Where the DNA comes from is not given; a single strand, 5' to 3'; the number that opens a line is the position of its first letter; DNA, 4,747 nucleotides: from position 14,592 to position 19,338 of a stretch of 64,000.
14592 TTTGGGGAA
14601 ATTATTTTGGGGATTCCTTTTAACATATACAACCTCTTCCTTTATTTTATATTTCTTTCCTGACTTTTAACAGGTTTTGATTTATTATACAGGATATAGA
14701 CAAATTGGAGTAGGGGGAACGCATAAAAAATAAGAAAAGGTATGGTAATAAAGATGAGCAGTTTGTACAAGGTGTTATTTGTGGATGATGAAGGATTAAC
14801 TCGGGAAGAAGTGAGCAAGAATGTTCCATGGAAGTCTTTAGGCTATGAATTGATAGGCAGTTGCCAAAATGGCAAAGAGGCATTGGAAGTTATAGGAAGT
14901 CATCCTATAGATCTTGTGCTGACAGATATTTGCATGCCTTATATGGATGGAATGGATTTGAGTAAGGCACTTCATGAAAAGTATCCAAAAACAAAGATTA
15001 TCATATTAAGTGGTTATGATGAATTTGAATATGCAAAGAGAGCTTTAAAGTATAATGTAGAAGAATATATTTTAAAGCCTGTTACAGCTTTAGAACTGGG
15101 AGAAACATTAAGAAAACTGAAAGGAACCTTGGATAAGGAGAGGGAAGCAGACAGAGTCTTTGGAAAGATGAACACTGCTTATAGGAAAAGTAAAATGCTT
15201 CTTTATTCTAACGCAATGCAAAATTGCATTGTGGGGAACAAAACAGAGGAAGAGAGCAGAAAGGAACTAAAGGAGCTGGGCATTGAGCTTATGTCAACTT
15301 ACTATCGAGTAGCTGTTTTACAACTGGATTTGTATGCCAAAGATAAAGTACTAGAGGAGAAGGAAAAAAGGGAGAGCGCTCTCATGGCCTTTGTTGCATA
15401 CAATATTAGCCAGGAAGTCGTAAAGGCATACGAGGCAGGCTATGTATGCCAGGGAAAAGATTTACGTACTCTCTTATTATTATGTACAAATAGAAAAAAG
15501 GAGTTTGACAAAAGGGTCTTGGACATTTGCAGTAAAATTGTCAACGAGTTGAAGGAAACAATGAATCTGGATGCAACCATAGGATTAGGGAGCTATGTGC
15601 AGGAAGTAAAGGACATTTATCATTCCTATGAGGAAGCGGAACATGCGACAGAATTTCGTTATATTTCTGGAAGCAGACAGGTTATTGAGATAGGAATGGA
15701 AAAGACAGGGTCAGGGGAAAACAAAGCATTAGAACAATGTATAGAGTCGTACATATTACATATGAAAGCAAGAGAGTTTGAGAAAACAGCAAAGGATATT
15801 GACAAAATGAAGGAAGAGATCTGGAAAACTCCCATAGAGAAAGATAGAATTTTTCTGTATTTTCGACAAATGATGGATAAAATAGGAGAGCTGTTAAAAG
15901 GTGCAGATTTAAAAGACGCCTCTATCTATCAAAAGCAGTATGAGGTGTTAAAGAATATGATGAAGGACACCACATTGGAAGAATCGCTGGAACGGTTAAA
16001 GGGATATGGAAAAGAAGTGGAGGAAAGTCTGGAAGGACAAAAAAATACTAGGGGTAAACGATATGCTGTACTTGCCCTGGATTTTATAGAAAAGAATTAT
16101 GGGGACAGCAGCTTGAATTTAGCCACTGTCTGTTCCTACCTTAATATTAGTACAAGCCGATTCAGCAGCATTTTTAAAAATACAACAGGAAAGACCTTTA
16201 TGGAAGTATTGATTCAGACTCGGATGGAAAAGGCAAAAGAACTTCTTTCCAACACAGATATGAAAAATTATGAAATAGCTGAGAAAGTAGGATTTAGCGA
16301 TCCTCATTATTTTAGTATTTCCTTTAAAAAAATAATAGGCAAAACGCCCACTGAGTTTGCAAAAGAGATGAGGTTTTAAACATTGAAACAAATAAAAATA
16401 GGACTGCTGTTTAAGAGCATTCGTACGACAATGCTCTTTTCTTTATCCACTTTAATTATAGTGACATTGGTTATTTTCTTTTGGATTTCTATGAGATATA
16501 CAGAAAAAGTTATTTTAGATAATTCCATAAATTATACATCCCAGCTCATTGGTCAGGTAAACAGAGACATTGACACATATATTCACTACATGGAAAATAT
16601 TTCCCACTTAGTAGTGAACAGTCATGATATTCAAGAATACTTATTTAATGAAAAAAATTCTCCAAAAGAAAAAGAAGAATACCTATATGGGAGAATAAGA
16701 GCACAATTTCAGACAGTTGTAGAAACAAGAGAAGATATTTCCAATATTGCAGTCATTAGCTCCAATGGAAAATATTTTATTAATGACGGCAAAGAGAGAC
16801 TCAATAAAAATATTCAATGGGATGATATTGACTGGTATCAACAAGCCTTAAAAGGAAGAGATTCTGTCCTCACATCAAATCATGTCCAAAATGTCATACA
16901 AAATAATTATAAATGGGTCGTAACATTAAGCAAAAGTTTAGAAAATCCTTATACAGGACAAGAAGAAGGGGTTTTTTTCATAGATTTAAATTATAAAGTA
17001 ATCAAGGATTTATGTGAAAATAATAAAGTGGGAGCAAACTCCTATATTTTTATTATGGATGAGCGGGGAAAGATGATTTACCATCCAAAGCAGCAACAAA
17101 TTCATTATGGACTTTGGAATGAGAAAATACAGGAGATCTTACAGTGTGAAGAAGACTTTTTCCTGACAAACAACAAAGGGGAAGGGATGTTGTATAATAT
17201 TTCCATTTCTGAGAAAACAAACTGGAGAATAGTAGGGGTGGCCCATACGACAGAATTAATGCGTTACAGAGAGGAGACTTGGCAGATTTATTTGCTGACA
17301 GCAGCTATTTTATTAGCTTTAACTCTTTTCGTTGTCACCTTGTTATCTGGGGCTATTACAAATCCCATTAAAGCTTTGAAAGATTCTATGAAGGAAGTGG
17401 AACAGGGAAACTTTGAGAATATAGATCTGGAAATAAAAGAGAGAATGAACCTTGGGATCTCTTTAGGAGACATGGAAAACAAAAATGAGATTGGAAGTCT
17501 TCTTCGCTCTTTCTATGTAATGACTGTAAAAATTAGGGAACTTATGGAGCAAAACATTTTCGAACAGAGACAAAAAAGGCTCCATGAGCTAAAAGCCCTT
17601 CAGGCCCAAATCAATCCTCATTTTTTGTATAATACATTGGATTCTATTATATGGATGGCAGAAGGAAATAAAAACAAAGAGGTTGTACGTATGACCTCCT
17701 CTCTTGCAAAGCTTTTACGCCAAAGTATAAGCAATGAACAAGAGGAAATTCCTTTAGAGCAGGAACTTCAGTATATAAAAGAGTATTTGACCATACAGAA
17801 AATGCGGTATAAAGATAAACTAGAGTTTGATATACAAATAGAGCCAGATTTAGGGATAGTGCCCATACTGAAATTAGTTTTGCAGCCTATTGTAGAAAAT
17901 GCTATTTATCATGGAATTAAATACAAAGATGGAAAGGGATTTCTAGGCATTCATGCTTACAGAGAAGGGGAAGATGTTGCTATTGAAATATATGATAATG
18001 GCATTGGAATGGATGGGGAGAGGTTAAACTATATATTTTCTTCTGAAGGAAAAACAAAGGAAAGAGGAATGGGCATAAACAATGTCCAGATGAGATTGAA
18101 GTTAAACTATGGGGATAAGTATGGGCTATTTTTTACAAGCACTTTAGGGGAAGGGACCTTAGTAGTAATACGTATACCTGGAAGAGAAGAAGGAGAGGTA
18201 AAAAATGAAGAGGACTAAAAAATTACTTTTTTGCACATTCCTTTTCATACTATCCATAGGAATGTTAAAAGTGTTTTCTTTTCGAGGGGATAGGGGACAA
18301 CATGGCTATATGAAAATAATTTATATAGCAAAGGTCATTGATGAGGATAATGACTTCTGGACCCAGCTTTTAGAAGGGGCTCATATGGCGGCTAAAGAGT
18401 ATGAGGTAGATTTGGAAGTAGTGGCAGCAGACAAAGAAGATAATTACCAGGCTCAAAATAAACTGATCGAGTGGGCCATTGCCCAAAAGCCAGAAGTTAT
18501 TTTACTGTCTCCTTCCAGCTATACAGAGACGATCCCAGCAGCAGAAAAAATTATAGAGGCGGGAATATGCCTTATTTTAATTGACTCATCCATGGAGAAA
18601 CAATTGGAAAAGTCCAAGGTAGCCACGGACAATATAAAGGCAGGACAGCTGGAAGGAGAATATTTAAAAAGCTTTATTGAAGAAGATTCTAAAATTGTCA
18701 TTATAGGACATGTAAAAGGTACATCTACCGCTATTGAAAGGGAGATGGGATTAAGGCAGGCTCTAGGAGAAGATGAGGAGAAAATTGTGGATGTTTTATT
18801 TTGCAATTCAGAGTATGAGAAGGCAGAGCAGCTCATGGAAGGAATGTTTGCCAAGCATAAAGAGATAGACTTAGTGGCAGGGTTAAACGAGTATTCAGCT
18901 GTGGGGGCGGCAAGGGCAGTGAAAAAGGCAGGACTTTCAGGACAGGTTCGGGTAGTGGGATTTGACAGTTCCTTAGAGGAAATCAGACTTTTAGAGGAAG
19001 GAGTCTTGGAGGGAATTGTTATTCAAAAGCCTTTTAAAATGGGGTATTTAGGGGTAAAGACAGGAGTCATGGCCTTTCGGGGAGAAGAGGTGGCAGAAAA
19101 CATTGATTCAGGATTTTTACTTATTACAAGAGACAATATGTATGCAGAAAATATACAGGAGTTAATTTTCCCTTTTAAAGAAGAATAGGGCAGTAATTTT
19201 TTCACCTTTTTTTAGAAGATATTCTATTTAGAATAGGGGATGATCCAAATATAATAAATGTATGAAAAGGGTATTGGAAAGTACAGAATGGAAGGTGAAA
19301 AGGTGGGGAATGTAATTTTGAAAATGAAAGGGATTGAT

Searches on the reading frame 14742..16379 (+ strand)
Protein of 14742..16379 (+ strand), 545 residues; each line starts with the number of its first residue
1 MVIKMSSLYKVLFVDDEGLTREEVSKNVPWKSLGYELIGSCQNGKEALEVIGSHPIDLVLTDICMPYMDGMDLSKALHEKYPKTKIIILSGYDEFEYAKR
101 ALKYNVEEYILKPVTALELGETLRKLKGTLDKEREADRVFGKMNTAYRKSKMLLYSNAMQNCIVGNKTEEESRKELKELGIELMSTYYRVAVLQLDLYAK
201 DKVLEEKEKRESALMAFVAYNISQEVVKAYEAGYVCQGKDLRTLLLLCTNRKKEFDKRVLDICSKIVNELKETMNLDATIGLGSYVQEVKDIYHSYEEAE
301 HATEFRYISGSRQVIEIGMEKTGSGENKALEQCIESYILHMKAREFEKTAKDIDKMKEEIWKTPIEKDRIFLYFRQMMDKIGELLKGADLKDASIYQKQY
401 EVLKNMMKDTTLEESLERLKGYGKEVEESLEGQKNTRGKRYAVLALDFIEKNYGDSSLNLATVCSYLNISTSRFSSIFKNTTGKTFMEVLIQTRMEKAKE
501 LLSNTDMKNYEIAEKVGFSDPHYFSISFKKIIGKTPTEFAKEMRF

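Call 7: search_protein_families(library=pfam, proteins=[window:14742-16379:+])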
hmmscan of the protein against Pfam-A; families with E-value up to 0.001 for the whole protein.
window:14742-16379:+ (545 aa): 4 families
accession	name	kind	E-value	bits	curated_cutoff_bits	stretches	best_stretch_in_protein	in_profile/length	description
PF00072.30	Response_reg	-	6.7e-24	84.6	30.2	1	11-122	1-109/111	Response regulator receiver domain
PF12833.13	HTH_18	-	1.8e-20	73.4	33.6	1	464-541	2-79/80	Helix-turn-helix domain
PF00165.29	HTH_AraC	-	1.9e-13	50.6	26.6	2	511-539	13-40/42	Bacterial regulatory helix-turn-helix proteins, AraC family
PF17853.6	GGDEF_2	-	9.2e-10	39.2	24.5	1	166-303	3-114/116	GGDEF-like domain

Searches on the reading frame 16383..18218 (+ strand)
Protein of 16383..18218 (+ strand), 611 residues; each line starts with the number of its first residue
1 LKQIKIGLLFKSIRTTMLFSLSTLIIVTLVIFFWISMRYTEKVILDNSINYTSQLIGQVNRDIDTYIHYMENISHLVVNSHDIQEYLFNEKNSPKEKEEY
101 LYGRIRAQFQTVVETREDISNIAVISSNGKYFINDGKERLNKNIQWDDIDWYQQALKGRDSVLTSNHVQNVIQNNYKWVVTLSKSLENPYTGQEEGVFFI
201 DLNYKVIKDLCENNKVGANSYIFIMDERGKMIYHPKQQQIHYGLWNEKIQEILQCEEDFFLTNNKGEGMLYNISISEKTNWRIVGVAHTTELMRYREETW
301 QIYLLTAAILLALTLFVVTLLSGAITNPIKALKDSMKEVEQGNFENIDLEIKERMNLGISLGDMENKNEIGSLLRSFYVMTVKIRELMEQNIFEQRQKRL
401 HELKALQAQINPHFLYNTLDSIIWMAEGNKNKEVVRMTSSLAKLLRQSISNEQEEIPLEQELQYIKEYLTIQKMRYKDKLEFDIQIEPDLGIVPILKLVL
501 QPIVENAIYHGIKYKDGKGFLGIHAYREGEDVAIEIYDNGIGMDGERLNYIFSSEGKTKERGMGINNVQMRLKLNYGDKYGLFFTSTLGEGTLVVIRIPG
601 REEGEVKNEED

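Call 7: search_protein_families(library=pfam, proteins=[window:16383-18218:+])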
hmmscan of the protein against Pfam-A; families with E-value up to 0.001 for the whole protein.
window:16383-18218:+ (611 aa): 5 families
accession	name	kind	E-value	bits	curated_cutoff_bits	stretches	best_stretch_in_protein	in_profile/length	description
PF02743.24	dCache_1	-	4.1e-31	108.8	45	1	44-285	3-239/240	Cache domain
PF06580.19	His_kinase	-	6.1e-29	100.6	25.2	1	402-480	2-81/81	Histidine kinase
PF02518.31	HATPase_c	-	2.6e-11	44.4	26.4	1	496-599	6-108/111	Histidine kinase-, DNA gyrase B-, and HSP90-like ATPase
PF17200.10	sCache_2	-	0.00023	21.6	25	0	206-241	40-76/155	Single Cache domain 2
PF00672.30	HAMP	-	0.00045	20.9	25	1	320-384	1-51/53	HAMP domain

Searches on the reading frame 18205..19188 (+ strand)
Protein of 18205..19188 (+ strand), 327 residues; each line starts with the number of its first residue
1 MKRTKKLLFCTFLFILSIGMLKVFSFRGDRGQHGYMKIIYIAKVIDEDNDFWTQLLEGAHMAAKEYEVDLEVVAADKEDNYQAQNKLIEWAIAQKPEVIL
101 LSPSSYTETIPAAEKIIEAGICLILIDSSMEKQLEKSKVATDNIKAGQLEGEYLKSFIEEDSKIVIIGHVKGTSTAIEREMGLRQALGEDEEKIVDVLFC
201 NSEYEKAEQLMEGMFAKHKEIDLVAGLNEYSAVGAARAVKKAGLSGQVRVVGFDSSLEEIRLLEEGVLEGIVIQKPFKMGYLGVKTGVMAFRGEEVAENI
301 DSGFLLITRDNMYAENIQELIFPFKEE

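Call 7: search_protein_families(library=pfam, proteins=[window:18205-19188:+])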
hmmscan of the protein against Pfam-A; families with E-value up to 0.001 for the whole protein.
window:18205-19188:+ (327 aa): 3 families
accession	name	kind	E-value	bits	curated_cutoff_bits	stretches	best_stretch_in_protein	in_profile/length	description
PF13407.12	Peripla_BP_4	-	3.2e-53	181.3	35.1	1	47-295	8-258/258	Periplasmic binding protein domain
PF00532.27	Peripla_BP_1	-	3.4e-22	79.7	22.2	1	46-257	10-220/281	Periplasmic binding proteins and sugar binding domain of LacI family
PF13377.12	Peripla_BP_3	-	0.00021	21.8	26.5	0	163-257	11-114/167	Periplasmic binding protein-like domain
